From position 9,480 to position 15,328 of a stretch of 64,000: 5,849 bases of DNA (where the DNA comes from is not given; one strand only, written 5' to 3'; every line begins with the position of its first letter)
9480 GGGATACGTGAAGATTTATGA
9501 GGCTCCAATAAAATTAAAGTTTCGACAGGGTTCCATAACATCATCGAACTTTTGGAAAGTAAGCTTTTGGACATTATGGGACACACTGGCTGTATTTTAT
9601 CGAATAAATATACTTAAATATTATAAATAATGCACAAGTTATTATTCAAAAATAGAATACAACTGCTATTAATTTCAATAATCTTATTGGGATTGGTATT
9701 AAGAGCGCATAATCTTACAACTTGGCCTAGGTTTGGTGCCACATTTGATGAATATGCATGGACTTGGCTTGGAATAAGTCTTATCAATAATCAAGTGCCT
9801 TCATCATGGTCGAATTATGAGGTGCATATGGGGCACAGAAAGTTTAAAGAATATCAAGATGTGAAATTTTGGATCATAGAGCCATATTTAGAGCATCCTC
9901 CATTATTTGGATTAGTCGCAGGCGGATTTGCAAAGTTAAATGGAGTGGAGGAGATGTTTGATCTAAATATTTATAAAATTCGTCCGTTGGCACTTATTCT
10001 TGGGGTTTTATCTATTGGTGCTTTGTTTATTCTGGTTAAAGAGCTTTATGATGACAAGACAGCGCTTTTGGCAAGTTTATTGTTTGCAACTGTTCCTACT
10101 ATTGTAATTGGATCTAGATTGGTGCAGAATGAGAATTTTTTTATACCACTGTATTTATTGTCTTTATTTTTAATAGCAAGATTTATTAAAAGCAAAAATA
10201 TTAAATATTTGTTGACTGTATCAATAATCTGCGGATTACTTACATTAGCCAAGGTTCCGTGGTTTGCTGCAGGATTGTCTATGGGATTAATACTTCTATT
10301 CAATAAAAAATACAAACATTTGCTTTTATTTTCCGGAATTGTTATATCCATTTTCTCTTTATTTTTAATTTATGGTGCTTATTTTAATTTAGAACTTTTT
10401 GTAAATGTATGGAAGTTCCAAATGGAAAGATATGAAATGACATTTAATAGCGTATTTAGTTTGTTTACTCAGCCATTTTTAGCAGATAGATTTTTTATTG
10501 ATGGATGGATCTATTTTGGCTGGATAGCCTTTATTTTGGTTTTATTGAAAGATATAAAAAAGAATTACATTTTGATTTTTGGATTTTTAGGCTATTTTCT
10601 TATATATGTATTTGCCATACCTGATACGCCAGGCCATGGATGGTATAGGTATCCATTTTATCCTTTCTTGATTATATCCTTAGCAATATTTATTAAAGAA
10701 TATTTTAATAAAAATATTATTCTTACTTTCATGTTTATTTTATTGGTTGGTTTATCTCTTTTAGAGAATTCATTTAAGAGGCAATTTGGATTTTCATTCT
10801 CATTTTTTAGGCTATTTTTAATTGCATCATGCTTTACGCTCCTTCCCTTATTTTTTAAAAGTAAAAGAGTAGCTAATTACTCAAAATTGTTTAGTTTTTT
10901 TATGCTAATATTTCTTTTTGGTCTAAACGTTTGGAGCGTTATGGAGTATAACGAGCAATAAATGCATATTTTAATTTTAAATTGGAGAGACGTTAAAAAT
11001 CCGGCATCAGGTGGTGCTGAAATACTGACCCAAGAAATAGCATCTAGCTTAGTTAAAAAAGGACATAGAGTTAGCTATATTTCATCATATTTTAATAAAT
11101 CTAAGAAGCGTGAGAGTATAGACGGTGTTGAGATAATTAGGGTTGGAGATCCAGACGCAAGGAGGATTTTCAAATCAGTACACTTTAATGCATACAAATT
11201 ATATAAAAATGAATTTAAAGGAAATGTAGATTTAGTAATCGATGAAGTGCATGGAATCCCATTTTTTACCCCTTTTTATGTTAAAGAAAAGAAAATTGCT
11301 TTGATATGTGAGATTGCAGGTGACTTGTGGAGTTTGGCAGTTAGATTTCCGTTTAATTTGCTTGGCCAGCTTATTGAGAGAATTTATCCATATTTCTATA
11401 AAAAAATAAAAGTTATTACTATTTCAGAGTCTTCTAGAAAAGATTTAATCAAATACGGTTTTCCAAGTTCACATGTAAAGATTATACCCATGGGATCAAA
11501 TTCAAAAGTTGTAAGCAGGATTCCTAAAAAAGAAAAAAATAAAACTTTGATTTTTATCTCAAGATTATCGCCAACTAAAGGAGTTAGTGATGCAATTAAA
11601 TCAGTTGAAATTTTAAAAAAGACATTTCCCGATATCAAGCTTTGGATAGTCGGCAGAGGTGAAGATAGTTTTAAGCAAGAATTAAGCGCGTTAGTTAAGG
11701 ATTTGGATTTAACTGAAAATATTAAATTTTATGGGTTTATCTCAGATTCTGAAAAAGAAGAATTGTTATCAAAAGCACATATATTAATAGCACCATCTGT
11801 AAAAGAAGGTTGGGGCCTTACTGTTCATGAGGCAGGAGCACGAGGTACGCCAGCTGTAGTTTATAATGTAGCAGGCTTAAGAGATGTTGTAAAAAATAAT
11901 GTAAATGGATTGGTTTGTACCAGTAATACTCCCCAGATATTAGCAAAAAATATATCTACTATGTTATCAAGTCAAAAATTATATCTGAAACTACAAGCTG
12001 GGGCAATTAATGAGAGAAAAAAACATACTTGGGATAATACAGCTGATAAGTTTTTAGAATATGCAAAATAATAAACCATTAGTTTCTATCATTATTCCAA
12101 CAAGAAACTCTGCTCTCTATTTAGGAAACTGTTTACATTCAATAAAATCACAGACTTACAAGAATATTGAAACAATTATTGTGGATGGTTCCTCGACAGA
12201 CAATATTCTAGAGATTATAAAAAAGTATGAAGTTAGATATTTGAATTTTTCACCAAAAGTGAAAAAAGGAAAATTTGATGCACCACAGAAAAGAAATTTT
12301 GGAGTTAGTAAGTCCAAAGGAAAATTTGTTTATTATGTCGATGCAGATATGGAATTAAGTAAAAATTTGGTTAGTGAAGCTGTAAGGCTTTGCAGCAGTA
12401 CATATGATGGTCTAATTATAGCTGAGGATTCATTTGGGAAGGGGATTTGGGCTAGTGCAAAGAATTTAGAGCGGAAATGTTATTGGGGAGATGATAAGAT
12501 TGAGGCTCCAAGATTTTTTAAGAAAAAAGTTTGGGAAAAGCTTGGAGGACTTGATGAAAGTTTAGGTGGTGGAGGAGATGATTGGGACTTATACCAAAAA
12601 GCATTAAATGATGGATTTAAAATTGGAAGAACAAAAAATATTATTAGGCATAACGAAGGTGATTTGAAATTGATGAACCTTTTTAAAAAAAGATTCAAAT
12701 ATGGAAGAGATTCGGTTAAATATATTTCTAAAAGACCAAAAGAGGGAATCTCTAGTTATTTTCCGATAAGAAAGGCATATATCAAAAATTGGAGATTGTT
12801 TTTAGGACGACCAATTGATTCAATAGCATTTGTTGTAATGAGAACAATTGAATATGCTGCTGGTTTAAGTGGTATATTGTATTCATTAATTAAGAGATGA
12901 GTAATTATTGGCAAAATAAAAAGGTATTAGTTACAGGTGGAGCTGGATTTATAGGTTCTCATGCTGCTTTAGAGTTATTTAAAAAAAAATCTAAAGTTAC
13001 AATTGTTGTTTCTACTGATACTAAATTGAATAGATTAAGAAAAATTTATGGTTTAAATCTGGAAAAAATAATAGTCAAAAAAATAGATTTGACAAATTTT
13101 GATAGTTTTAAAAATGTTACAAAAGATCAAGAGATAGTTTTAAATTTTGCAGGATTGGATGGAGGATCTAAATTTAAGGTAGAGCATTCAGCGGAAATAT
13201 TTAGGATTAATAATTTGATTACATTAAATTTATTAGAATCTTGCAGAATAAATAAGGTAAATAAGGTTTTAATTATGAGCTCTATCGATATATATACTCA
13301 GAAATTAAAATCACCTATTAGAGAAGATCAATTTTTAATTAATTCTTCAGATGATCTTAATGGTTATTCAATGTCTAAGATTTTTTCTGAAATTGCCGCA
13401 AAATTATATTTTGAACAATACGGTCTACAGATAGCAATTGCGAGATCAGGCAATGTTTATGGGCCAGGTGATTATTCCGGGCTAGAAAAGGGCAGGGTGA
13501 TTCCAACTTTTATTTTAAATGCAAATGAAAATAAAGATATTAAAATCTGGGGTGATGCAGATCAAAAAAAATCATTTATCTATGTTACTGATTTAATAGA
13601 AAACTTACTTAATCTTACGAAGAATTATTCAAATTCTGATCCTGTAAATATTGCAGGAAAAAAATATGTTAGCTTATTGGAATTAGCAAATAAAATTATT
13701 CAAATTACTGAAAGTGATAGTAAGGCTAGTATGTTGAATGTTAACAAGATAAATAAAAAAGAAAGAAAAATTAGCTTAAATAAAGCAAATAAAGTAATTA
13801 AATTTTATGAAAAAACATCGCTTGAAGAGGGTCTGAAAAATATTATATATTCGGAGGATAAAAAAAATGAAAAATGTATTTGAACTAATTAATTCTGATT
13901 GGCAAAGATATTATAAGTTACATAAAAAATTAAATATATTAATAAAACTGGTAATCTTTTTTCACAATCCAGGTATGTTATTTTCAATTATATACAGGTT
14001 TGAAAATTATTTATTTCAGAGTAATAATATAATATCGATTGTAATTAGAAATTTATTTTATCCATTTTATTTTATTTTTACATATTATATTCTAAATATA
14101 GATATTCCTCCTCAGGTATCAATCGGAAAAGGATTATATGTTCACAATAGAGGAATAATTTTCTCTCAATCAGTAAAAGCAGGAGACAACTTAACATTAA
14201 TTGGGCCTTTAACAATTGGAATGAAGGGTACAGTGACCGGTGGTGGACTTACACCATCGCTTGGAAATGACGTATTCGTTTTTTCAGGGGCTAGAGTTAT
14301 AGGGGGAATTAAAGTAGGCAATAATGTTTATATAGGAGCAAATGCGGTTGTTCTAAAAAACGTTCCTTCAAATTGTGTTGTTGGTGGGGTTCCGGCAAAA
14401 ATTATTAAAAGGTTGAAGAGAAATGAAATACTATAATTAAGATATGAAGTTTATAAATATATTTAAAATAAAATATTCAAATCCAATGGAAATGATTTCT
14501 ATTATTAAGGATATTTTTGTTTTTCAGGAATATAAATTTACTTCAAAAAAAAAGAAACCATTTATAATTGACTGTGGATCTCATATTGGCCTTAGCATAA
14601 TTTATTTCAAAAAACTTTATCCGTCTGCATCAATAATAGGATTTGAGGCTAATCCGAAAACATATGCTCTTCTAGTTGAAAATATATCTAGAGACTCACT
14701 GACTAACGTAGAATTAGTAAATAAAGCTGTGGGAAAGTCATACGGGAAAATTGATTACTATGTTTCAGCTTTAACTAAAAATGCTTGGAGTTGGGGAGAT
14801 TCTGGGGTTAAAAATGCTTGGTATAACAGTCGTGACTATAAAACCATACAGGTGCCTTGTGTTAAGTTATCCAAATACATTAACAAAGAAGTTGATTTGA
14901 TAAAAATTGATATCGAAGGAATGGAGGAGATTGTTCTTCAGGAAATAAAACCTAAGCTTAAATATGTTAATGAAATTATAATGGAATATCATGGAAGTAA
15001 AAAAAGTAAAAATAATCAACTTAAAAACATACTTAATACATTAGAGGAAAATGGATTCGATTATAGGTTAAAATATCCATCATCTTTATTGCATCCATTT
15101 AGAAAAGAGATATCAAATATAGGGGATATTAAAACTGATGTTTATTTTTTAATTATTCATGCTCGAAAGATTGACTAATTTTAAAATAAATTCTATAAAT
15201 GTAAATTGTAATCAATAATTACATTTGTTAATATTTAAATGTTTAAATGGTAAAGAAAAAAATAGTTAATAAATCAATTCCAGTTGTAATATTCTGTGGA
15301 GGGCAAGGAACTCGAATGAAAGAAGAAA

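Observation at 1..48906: A 49-kb, about 45-gene unidirectional glycosylation island built around roughly nine GT-C-like membrane transferases and several polyprenol-P sugar synthases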

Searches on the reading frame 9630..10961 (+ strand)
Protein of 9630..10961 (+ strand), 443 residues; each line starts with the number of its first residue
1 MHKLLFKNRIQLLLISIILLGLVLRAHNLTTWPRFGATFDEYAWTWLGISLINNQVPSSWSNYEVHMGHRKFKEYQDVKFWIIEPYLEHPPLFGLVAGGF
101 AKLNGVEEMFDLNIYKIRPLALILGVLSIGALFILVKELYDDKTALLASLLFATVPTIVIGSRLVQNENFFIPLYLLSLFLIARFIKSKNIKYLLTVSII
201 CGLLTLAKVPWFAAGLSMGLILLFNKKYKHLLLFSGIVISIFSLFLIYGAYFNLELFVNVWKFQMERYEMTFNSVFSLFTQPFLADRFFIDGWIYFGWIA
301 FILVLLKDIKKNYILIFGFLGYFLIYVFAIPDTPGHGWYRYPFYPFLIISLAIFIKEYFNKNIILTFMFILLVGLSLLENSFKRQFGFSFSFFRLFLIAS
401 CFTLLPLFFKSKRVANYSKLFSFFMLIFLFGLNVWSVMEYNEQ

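Call 3: search_protein_families(library=pfam, proteins=[window:9630-10961:+], max_evalue=0.01)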
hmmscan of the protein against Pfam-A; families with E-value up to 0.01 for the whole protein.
window:9630-10961:+ (443 aa): 1 family
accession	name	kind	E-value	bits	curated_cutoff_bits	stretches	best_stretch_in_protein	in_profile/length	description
PF13231.12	PMT_2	-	5.5e-18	66.1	26.1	1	89-244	2-156/160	Dolichyl-phosphate-mannose-protein mannosyltransferase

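Call 12: search_protein_families(library=ncbifam, proteins=[window:9630-10961:+], max_evalue=1)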
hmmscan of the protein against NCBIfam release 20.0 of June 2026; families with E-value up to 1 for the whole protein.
window:9630-10961:+ (443 aa): 1 family
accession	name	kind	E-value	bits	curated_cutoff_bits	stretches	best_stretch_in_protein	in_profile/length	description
TIGR03663.1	TIGR03663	subfamily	7.2e-05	22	126.25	1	116-205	72-160/435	flippase activity-associated protein Agl23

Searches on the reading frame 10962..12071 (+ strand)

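Call 4: search_protein_families(library=pfam, proteins=[window:10962-12071:+], max_evalue=0.01)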
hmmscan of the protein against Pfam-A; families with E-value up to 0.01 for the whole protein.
window:10962-12071:+ (369 aa): 6 families
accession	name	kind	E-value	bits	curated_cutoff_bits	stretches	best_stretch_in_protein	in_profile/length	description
PF00534.26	Glycos_transf_1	-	9.9e-41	139.6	26.4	1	187-348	9-169/172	Glycosyl transferases group 1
PF13692.12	Glyco_trans_1_4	-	7.3e-30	104.5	27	1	194-336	2-141/142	Glycosyl transferases group 1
PF20706.3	GT4-conflict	-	1.5e-16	60.8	26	1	174-317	177-327/385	Family 4 Glycosyltransferase in conflict systems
PF13439.12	Glyco_transf_4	-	2.9e-12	47.4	28.5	1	17-178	2-165/170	Glycosyltransferase Family 4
PF13524.12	Glyco_trans_1_2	-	0.00079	19.8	25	1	221-366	12-144/144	Glycosyl transferase-like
PF13579.12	Glyco_trans_4_4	-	0.0051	17.6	29.7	0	17-178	1-158/158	Glycosyl transferase 4-like domain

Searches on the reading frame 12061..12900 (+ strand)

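Call 4: search_protein_families(library=pfam, proteins=[window:12061-12900:+], max_evalue=0.01)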
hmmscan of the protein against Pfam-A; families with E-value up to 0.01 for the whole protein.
window:12061-12900:+ (279 aa): 4 families
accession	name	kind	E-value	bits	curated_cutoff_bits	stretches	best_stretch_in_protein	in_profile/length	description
PF00535.33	Glycos_transf_2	-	3.7e-24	86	23.3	1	9-131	1-124/168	Glycosyl transferase family 2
PF10111.15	Glyco_tranf_2_2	-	5.8e-12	46.1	27.3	1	9-108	1-103/276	Glycosyltransferase like family 2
PF13641.12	Glyco_tranf_2_3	-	1.1e-06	29.2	27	1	8-110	3-110/230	Glycosyltransferase like family 2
PF02709.20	Glyco_transf_7C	-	0.00056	20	23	1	153-195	26-69/78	N-terminal domain of galactosyltransferase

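Call 33: search_protein_families(library=ncbifam, proteins=[window:12061-12900:+], max_evalue=0.001)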
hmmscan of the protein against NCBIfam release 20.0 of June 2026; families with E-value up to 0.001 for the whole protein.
window:12061-12900:+ (279 aa): 21 families
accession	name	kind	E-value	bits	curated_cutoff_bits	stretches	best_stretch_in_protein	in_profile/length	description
NF007482.0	PRK10073.1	equivalog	1.5e-18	66.9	423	1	1-111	1-110/334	glycosyltransferase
NF047683.1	TeichurnBiosyTuaG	equivalog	2.6e-17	63.3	400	1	1-102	1-102/252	teichuronic acid biosynthesis protein TuaG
TIGR04283.1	glyco_like_mftF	equivalog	4.4e-12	46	182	1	8-111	1-97/221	TIGR04283 family arsenosugar biosynthesis glycosyltransferase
NF041875.1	EPS_EpsD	equivalog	1.2e-11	44.6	370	1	8-110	1-103/325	exopolysaccharide biosynthesis glycosyltransferase EpsD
TIGR03965.1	mycofact_glyco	equivalog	1.5e-11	43.9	280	1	5-100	73-168/467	mycofactocin biosynthesis glycosyltransferase MftF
NF050050.1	ProtGlycPglI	equivalog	3.2e-11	43.2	500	1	6-116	2-113/306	GalNAc(5)-diNAcBac-PP-undecaprenol beta-1,3-glucosyltransferase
TIGR03111.1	glyc2_xrt_Gpos1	hypoth_equivalog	3.8e-11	42.4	363.95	1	4-108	47-153/439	TIGR03111 family XrtG-associated glycosyltransferase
NF038299.1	EPS_HpsN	equivalog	1.9e-10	40.2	425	1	6-111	1-106/317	hormogonium polysaccharide biosynthesis glycosyltransferase HpsN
NF045692.1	OglycostaseCruG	equivalog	2.4e-09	36.6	600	1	8-113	43-154/386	2'-O-glycosyltransferase CruG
NF053739.1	GlytfEpsEBac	equivalog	2.8e-08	33.1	450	1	6-63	1-58/265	glycosyltransferase EpsE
NF038302.1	EPS_HpsE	equivalog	4.8e-08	32.3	300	1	9-110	4-110/307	hormogonium polysaccharide biosynthesis glycosyltransferase HpsE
TIGR03937.1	PgaC_IcaA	equivalog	7.4e-08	31.8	422.3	1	3-103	42-142/407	poly-beta-1,6-N-acetyl-D-glucosamine synthase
TIGR04017.1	WcaA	equivalog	6.6e-07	29.2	495.75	1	4-105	3-104/279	colanic acid biosynthesis glycosyltransferase WcaA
NF007453.0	PRK10018.1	equivalog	9.2e-07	28.8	382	1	2-105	2-105/280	colanic acid biosynthesis glycosyltransferase WcaA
TIGR03469.1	HpnB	hypoth_equivalog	4.3e-06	26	379.25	1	4-57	42-96/386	hopene-associated glycosyltransferase HpnB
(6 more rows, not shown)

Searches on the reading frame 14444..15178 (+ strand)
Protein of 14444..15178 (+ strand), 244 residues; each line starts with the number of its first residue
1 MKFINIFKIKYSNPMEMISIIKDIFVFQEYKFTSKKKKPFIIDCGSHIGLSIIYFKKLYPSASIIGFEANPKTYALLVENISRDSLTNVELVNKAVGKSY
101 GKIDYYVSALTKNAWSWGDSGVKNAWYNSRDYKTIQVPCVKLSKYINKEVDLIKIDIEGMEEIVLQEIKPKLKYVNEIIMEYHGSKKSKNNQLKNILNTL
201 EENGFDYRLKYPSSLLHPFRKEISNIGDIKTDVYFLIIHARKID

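Call 4: search_protein_families(library=pfam, proteins=[window:14444-15178:+], max_evalue=0.01)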
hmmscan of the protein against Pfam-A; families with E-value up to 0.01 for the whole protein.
window:14444-15178:+ (244 aa): 2 families
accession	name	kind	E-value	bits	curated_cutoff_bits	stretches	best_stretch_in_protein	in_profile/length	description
PF05050.19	Methyltransf_21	-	2.4e-17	64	22.7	1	43-207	1-173/173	Methyltransferase FkbM domain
PF02390.23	Methyltransf_4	-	0.0094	15.9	24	0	38-94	2-58/173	Putative methyltransferase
